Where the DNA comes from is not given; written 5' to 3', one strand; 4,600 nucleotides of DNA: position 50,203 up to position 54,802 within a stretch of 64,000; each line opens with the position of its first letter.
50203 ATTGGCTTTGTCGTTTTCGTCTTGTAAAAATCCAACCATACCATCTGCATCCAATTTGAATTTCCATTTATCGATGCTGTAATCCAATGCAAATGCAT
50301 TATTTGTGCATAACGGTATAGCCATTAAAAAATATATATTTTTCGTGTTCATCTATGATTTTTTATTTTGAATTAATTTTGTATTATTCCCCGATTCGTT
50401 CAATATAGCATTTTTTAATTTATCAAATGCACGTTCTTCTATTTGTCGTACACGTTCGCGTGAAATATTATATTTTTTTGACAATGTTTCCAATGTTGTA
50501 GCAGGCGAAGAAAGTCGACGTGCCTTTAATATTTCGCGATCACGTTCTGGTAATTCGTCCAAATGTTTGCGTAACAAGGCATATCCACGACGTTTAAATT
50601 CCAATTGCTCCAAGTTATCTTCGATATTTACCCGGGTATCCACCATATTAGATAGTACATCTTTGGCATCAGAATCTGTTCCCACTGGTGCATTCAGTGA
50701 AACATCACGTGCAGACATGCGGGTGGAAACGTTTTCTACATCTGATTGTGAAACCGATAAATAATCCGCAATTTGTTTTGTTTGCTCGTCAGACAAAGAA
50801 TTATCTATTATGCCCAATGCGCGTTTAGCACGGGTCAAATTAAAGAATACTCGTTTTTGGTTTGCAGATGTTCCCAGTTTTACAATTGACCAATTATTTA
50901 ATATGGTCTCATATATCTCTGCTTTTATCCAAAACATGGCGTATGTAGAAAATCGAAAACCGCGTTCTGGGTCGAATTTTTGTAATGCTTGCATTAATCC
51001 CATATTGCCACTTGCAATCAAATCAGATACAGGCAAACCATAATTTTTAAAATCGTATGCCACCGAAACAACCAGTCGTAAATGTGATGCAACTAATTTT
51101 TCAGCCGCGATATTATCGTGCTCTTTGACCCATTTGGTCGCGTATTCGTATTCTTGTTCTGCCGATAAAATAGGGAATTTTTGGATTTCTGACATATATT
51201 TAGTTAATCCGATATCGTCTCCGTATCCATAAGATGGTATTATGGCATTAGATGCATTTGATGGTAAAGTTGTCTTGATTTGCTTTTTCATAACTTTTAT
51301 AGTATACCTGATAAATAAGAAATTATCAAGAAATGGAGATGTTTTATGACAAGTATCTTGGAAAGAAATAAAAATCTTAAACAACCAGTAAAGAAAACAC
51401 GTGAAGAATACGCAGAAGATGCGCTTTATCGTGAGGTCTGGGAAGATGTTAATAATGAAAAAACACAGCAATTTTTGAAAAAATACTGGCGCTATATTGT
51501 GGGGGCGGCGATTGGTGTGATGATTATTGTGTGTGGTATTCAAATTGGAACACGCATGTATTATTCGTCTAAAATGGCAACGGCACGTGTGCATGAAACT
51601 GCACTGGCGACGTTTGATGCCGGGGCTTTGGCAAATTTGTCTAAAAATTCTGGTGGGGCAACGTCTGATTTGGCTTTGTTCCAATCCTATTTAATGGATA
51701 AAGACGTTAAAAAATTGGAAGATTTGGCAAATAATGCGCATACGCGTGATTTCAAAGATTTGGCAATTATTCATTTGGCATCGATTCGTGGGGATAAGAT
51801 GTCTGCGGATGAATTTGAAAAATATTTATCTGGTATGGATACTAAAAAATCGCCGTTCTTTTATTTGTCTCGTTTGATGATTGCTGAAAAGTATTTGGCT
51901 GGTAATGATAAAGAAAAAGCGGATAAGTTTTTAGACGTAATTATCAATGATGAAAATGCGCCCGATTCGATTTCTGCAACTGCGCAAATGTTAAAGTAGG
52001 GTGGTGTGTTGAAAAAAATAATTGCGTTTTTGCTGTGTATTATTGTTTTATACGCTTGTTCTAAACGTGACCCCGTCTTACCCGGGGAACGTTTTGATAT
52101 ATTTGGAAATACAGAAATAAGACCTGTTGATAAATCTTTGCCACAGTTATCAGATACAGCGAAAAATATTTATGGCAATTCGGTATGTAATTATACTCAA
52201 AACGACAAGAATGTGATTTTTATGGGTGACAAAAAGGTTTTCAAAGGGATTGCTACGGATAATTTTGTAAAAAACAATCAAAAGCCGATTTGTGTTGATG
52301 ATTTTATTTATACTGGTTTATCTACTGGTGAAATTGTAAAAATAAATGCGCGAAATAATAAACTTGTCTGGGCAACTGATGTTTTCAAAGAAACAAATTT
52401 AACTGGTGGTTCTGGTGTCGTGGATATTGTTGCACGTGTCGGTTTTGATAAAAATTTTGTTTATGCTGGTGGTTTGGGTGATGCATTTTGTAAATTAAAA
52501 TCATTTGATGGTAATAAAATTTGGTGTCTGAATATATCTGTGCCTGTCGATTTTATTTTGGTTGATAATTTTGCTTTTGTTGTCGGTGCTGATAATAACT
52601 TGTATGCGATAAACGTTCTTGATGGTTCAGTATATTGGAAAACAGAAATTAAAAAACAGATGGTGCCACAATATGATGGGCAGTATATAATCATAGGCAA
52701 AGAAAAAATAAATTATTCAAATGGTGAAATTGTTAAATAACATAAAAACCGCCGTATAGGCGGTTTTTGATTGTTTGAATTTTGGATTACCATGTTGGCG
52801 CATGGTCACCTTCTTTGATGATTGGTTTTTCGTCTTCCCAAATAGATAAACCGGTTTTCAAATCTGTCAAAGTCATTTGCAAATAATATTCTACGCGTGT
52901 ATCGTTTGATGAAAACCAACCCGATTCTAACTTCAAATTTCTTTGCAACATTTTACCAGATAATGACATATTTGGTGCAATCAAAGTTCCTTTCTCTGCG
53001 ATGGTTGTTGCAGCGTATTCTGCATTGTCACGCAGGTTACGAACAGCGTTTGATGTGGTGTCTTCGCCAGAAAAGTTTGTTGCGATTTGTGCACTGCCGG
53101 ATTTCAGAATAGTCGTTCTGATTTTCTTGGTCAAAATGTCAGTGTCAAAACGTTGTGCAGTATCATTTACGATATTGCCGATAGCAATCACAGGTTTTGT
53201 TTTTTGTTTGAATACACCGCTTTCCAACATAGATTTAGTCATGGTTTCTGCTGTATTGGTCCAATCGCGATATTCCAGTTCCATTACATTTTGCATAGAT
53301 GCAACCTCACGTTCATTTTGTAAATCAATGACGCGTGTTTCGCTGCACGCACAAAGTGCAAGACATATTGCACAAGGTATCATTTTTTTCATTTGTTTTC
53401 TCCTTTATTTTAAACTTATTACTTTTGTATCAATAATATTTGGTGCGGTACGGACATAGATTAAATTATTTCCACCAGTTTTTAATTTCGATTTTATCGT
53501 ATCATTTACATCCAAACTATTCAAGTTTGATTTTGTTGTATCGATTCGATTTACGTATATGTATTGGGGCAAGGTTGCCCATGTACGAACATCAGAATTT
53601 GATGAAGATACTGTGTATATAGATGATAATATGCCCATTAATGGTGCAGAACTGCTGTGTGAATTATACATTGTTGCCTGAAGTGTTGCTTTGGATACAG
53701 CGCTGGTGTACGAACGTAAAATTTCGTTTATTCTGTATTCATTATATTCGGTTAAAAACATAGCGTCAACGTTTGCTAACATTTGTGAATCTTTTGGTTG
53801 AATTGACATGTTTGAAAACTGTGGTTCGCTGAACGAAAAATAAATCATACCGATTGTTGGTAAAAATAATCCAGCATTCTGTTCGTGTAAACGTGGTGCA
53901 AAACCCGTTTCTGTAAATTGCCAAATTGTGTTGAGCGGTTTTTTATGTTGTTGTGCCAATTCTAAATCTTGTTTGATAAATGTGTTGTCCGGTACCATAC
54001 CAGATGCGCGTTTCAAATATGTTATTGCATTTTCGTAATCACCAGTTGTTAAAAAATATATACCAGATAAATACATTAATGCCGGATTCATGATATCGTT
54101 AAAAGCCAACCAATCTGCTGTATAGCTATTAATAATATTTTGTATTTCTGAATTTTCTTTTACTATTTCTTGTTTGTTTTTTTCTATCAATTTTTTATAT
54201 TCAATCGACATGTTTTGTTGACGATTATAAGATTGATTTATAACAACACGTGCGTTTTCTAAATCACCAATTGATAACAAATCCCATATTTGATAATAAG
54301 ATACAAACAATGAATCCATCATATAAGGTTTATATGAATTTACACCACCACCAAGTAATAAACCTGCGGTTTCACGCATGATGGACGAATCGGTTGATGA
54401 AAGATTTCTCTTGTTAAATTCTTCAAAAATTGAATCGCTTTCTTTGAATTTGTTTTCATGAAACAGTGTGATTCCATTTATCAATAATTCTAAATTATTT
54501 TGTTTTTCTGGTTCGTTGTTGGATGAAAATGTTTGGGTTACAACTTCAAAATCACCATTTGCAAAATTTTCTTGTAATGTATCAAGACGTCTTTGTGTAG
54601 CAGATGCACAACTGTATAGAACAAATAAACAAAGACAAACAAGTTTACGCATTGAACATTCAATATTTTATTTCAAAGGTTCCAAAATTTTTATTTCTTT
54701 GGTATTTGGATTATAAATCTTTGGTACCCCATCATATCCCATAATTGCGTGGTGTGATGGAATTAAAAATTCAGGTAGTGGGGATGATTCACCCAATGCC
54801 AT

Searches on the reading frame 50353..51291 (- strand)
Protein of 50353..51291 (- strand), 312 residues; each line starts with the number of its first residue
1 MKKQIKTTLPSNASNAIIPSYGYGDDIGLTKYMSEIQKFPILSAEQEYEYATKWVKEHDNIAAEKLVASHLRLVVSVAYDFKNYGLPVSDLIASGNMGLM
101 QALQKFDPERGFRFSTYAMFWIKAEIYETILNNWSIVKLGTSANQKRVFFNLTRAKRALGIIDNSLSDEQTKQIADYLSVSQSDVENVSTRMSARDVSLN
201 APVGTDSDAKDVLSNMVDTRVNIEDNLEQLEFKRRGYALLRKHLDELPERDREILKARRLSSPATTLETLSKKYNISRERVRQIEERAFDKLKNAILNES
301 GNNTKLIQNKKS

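Call 73: search_protein_families(library=ncbifam, proteins=[window:50353-51291:-], max_evalue=0.00001)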
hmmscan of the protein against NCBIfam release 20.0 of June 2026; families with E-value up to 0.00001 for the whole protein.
window:50353-51291:- (312 aa): 40 families (the best 25 are shown)
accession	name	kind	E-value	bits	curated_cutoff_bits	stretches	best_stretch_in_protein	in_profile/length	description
NF005143.0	PRK06596.1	subfamily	1.4e-95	320.1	241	1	26-298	13-283/285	RNA polymerase factor sigma-32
TIGR02392.1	rpoH_proteo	equivalog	8.3e-92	307.6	323.1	1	29-297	3-269/270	RNA polymerase sigma factor RpoH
NF005693.0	PRK07500.1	equivalog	1.7e-79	266.9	315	1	38-303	17-284/289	RNA polymerase factor sigma-32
TIGR02394.1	rpoS_proteo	equivalog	2.4e-50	171.7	378.7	1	30-300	16-278/285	RNA polymerase sigma factor RpoS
NF004207.0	PRK05657.1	equivalog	4e-50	171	394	1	31-300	60-321/329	RNA polymerase sigma factor RpoS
TIGR02997.1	Sig70-cyanoRpoD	subfamily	5e-43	147.5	384.5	1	60-293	73-298/298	RNA polymerase sigma factor, RpoD/SigA family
TIGR02393.1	RpoD_Cterm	equivalog_domain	5e-41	140.8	354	1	62-297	1-229/238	RNA polymerase sigma factor RpoD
NF041931.2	MzaA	equivalog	2.4e-40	139.1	800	1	43-294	455-703/726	MZA anti-phage system associated sigma-70 family RNA polymerase sigma factor MzaA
NF006666.0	PRK09210.1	equivalog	4.6e-40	138.1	572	1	30-294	102-358/370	RNA polymerase sigma factor RpoD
NF004208.0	PRK05658.1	equivalog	1.1e-36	127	555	1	57-294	388-618/631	RNA polymerase sigma factor RpoD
NF005785.0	PRK07598.1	equivalog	4.2e-35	121.4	554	1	55-294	169-400/415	RNA polymerase sigma factor SigC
NF005643.0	PRK07406.1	equivalog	2.6e-33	115.6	500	1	59-294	158-385/397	RNA polymerase sigma factor RpoD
NF005920.0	PRK07921.1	subfamily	8.6e-33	113.7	464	1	53-295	82-317/328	RNA polymerase sigma factor SigB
NF004615.0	PRK05949.1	subfamily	7.4e-30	104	530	1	58-294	88-316/327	RNA polymerase sigma factor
NF005642.0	PRK07405.1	subfamily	2.9e-29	102.3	524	1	57-295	78-308/318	RNA polymerase sigma factor SigD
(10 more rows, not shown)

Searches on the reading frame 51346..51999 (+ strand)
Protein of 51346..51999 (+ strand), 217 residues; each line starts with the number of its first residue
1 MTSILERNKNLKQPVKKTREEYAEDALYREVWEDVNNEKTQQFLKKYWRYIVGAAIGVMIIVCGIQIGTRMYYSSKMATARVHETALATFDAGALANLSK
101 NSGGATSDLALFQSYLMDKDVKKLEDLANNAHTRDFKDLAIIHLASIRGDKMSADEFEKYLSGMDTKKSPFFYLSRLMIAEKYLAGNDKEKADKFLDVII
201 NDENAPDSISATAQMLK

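Call 3: search_protein_families(library=pfam, proteins=[window:51346-51999:+], max_evalue=0.01)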
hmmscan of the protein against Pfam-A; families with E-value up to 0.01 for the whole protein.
window:51346-51999:+ (217 aa): 3 families
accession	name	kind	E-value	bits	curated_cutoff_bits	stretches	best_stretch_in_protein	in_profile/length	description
PF10858.15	DUF2659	-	9.3e-08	32.5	27.7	1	153-217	149-213/216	Protein of unknown function (DUF2659)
PF21203.3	ECM10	-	0.00062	21.1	23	1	12-55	53-96/98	ER membrane protein complex subunit 10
PF09976.15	TPR_21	-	0.0013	19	25.5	0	42-162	2-137/193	Tetratricopeptide repeat-like domain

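Call 4: search_protein_families(library=ncbifam, proteins=[window:51346-51999:+], max_evalue=0.01)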
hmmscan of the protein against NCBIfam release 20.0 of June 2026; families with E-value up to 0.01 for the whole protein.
window:51346-51999:+ (217 aa): 0 families

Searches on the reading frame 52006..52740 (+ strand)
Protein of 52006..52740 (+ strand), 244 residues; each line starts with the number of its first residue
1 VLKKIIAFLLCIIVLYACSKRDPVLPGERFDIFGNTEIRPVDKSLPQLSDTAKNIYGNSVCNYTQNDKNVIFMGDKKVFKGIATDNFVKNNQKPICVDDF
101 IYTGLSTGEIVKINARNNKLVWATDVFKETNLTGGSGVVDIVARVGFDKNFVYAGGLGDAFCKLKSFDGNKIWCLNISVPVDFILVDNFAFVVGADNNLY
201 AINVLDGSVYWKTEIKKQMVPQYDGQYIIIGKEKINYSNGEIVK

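Call 3: search_protein_families(library=pfam, proteins=[window:52006-52740:+], max_evalue=0.01)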
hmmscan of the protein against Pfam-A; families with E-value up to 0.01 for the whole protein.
window:52006-52740:+ (244 aa): 2 families
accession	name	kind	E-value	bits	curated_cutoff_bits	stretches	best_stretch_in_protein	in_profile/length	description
PF13360.13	PQQ_2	-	1.1e-10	42.1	27.6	1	87-213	107-233/233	Outer membrane protein assembly factor BamB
PF13570.13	Beta-prop_ACSF4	-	9.5e-06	25.7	133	1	102-218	23-134/329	Beta-alanine-activating enzyme, beta-propeller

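Call 4: search_protein_families(library=ncbifam, proteins=[window:52006-52740:+], max_evalue=0.01)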
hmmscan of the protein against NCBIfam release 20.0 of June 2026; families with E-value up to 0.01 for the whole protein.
window:52006-52740:+ (244 aa): 4 families
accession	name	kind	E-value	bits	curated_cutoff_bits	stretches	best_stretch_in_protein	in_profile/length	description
TIGR03300.1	assembly_YfgL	equivalog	2.9e-13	49.3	285.2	1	88-215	180-308/377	outer membrane protein assembly factor BamB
NF008351.0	PRK11138.1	equivalog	6.2e-09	34.8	423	1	91-216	62-189/394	outer membrane protein assembly factor BamB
TIGR03075.1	PQQ_enz_alc_DH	subfamily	4.7e-05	22.2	480.05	0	90-175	61-146/530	PQQ-dependent dehydrogenase, methanol/ethanol family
TIGR04528.1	acido_non_PQQ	subfamily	0.0022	16.8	650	0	187-227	102-142/493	acido-empty-quinoprotein group A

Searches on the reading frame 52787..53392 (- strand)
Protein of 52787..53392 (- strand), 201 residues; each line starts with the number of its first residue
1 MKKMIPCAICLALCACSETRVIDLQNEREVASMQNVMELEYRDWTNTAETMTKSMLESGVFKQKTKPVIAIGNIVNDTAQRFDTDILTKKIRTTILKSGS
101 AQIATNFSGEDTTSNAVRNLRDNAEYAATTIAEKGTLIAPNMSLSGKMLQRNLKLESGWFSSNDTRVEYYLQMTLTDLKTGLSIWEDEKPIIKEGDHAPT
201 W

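Call 3: search_protein_families(library=pfam, proteins=[window:52787-53392:-], max_evalue=0.01)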
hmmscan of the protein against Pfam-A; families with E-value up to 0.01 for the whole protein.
window:52787-53392:- (201 aa): 1 family
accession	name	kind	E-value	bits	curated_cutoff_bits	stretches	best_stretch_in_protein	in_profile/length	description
PF13036.11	LpoB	-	7.2e-32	110.8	22.3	1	45-191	3-147/147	Peptidoglycan-synthase activator LpoB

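Call 4: search_protein_families(library=ncbifam, proteins=[window:52787-53392:-], max_evalue=0.01)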
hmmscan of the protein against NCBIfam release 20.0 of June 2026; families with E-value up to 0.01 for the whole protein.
window:52787-53392:- (201 aa): 1 family
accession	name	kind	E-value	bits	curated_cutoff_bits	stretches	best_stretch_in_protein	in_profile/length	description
TIGR02722.1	lp_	equivalog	1.3e-35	123.2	110.55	1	5-193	6-189/189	penicillin-binding protein activator LpoB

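Call 15: search_protein_families(library=padloc, proteins=[window:52787-53392:-], max_evalue=0.01)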
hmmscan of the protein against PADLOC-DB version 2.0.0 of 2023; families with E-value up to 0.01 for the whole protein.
window:52787-53392:- (201 aa): 0 families

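Call 43: search_solved_structures(query=window:52787-53392:-, max_evalue=1)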
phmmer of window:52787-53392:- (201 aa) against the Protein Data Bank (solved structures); distinct sequences matched with E-value up to 1: 1.
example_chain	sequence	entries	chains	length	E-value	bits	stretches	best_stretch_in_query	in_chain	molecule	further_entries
2qjc_A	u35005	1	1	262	0.73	13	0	53-92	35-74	Diadenosine tetraphosphatase, putative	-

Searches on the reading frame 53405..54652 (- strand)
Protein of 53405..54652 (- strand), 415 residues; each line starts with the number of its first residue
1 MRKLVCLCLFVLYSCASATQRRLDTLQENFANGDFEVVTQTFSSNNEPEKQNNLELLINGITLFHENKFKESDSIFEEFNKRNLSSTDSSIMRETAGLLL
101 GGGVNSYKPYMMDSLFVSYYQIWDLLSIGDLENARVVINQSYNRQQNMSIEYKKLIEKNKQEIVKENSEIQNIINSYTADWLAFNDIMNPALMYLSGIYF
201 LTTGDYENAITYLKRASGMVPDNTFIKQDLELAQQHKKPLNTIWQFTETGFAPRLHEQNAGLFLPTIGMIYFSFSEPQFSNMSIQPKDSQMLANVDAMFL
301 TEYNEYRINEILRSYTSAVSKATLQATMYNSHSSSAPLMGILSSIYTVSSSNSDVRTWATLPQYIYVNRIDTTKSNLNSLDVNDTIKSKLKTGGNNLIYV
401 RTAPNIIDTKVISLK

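Call 3: search_protein_families(library=pfam, proteins=[window:53405-54652:-], max_evalue=0.01)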
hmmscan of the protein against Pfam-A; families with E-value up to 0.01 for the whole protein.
window:53405-54652:- (415 aa): 2 families
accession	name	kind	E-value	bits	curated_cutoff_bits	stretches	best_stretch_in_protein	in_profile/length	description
PF23300.3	HEAT_Nup120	-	0.00066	20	29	1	188-223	24-61/170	Nucleoporin Nup120, HEAT repeats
PF13181.12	TPR_8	-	0.0038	17.7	25.7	0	193-218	4-29/34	Tetratricopeptide repeat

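Call 4: search_protein_families(library=ncbifam, proteins=[window:53405-54652:-], max_evalue=0.01)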
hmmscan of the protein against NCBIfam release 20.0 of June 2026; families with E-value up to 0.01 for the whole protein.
window:53405-54652:- (415 aa): 1 family
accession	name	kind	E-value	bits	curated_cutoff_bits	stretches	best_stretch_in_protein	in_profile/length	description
TIGR02917.1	PEP_TPR_lipo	equivalog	0.00028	18.9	312.2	1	180-228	353-401/899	XrtA/PEP-CTERM system TPR-repeat protein PrsT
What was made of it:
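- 53405..54652 (-): Lip415, a clade-restricted TPR lipoprotein, 15 bp downstream of the T4CP and probably co-transcribed here. No family match (calls 3, 4).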

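Call 15: search_protein_families(library=padloc, proteins=[window:53405-54652:-], max_evalue=0.01)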
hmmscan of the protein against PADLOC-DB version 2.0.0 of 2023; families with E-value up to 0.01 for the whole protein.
window:53405-54652:- (415 aa): 0 families

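Call 44: search_solved_structures(query=window:53405-54652:-, max_evalue=1)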
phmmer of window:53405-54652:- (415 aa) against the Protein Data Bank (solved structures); distinct sequences matched with E-value up to 1: 14.
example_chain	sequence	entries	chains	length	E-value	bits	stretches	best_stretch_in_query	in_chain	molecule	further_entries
2wqh_A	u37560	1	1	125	0.0002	24.1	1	194-236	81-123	CTPR3Y3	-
1na0_A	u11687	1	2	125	0.00048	22.8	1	192-236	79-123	designed protein CTPR3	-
8ump_A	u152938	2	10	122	0.0007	22.3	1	190-237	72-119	T33-ml35-redesigned-TPR-domain-fold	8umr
1na3_A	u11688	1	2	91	0.003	20.2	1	193-236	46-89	designed protein CTPR2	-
6v8e_A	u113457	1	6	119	0.0033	20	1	194-236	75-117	Designed protein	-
3kd7_A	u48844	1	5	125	0.0056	19.3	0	189-236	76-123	CTPR390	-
6vfh_A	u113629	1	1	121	0.083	15.4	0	194-230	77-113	T33_dn10A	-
5hrz_A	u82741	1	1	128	0.11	15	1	188-236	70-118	TPR domain protein 1na0C3_3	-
6f3t_F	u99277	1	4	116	0.18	14.3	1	284-337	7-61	Transcription initiation factor TFIID subunit 9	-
6vfi_B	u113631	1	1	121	0.46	13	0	186-224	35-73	O43_dn18B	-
9gzg_A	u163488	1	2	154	0.47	13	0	200-236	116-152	Engineered CTPR protein with glutamic acids for conductivity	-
30ff_DI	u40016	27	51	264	0.62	12.6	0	284-337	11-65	Transcription initiation factor TFIID subunit 9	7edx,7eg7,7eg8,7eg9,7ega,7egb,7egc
6mzc_M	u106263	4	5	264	0.62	12.6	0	284-337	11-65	Transcription initiation factor TFIID subunit 9 | Transcription initiation factor TFIID subunit 9, TAF9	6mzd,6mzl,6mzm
6vfj_B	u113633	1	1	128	0.75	12.3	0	191-234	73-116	I53_dn5B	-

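Call 61: find_homologous_proteins(query=window:53405-54652:-, max_evalue=0.001)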
Query window:53405-54652:- (415 aa): 461 proteins with E <= 0.001 among 4321 candidates; the best 120 are listed.
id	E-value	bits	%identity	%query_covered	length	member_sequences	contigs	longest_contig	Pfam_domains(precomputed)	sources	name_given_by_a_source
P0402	2.8e-265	898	98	100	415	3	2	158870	-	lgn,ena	-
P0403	2.1e-223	760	82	100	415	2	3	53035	-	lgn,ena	-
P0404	5.1e-220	749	82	100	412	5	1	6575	-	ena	-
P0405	2.4e-219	746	81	100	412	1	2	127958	-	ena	-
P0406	3.2e-219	746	79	100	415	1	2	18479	-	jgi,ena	-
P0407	2.0e-218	743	81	100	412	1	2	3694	-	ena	-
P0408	6.5e-218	742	81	100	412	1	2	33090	-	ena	-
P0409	9.8e-218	741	81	100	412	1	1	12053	-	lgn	-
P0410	4.0e-217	739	80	100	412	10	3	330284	-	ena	-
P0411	6.5e-217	738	80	100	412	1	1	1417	-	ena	-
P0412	1.4e-216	737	80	100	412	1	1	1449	-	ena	-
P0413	8.7e-215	731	80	100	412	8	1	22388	-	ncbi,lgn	-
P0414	2.6e-214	730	80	100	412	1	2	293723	-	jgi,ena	-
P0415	3.9e-214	729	79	100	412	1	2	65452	-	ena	-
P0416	7.6e-214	728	79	100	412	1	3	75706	-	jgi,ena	-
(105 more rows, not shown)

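Call 66: predict_structure(alignment_id=A3)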
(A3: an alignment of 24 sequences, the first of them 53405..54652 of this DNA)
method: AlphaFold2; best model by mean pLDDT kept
length: 415 residues; sequences in the alignment: 24
mean_pLDDT: 69.9   pTM: 0.75
mean pLDDT of the five models: 69.9, 68.2, 63.7, 63.6, 59.3
residues with pLDDT >= 90: 96; 70-90: 129; 50-70: 89; < 50: 101
segments of 3 or more residues with pLDDT < 50: 11-15, 86-109, 162-167, 169-187, 264-268, 323-329, 335-357
pLDDT, mean of each block of 10 residues (from residue 1): 50 54 78 80 73 79 91 87 52 33 37 77 93 88 72 57 48 42 51 95 96 89 94 96 93 67 49 64 88 80 57 50 49 49 39 48 91 72 78 87 89 85
secondary structure, 60 per line:
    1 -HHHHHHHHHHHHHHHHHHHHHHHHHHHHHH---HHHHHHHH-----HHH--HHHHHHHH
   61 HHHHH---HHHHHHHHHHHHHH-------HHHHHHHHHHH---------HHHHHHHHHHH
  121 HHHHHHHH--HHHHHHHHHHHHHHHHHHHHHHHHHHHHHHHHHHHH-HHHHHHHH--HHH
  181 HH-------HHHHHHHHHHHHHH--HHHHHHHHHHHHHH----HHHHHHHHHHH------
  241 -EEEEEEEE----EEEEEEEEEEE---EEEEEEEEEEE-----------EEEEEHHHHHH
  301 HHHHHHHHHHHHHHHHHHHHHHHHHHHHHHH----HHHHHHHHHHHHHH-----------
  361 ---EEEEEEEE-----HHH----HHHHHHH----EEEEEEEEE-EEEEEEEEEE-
elements in order: H2-31 H35-42 H53-65 H69-82 H90-100 H110-128 H131-166 H168-175 H178-182 H190-203 H206-219 H224-234 E242-249 E254-264 E268-278 E290-294 H295-331 H336-349 E364-371 H384-390 E395-403 E405-414

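Call 69: fold_search(model_id=the predicted structure, library=pdb)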
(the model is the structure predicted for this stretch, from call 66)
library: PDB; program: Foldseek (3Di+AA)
matches with E <= 10: 1167; with E <= 0.001: 0
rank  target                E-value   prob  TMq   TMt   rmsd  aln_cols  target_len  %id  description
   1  6q6g_P                5.8e-03  0.98  0.17  0.16  16.3       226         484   12  Cryo-EM structure of the APC/C-Cdc20-Cdk2-cyclinA2-Cks2 complex, the D1 box class (released 2019-09-11)
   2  8ffv_D                7.4e-03  1.00  0.26  0.27   6.2       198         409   14  Cryo-EM structure of the GR-Hsp90-FKBP52 complex (released 2023-11-01)
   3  8ump_A                9.0e-03  1.00  0.24  0.74   7.7       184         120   15  T33-ml35 - Designed Tetrahedral Protein Cage Using Machine Learning Algorithms (released 2023-11-15)
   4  2fbn_A                9.9e-03  1.00  0.23  0.51   8.4       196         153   13  Plasmodium falciparum putative FK506-binding protein PFL2275c, C-terminal TPR-containing domain (released 2006-01-24)
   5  2fbn_B                1.1e-02  1.00  0.22  0.50   9.6       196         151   12  Plasmodium falciparum putative FK506-binding protein PFL2275c, C-terminal TPR-containing domain (released 2006-01-24)
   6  1qz2_A                1.2e-02  1.00  0.28  0.39   4.5       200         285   15  Crystal Structure of FKBP52 C-terminal Domain complex with the C-terminal peptide MEEVD of Hsp90 (released 2004-06-22)
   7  4r7s                  1.2e-02  0.75  0.14  0.19  16.8       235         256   14  Crystal structure of a tetratricopeptide repeat protein (PARMER_03812) from Parabacteroides merdae ATCC 43184 at 2.39 A  (released 2014-10-01)
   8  5l9u_F                1.3e-02  0.92  0.15  0.13  18.4       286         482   11  Model of human Anaphase-promoting complex/Cyclosome (APC/C-CDH1) with a cross linked Ubiquitin variant-substrate-UBE2C (released 2016-09-14)
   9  8chy                  1.4e-02  0.77  0.15  0.21  16.3       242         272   14  Crystal structure of an 8-repeat consensus TPR superhelix with Zinc. (released 2024-02-21)
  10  8tar_U                1.5e-02  0.69  0.14  0.11  16.6       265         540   16  APC/C-CDH1-UBE2C-Ubiquitin-CyclinB-NTD (released 2023-09-27)
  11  2pl2_A                1.6e-02  0.77  0.13  0.24  17.3       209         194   15  Crystal structure of TTC0263: a thermophilic TPR protein in Thermus thermophilus HB27 (released 2008-03-04)
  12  4rg7_B                1.7e-02  0.92  0.17  0.16  16.9       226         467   11  Crystal structure of APC3 (released 2014-12-24)
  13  6v8e_B                1.8e-02  1.00  0.25  0.79   2.7       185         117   14  Computationally designed C3-symmetric homotrimer from TPR repeat protein (released 2020-08-12)
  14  3ash_A                1.8e-02  1.00  0.28  0.60   7.4       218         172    9  MamA D159K mutant 1 (released 2011-07-20)
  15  5g04_H                2.1e-02  0.85  0.17  0.14  17.4       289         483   12  Structure of the human APC-Cdc20-Hsl1 complex (released 2016-05-25)
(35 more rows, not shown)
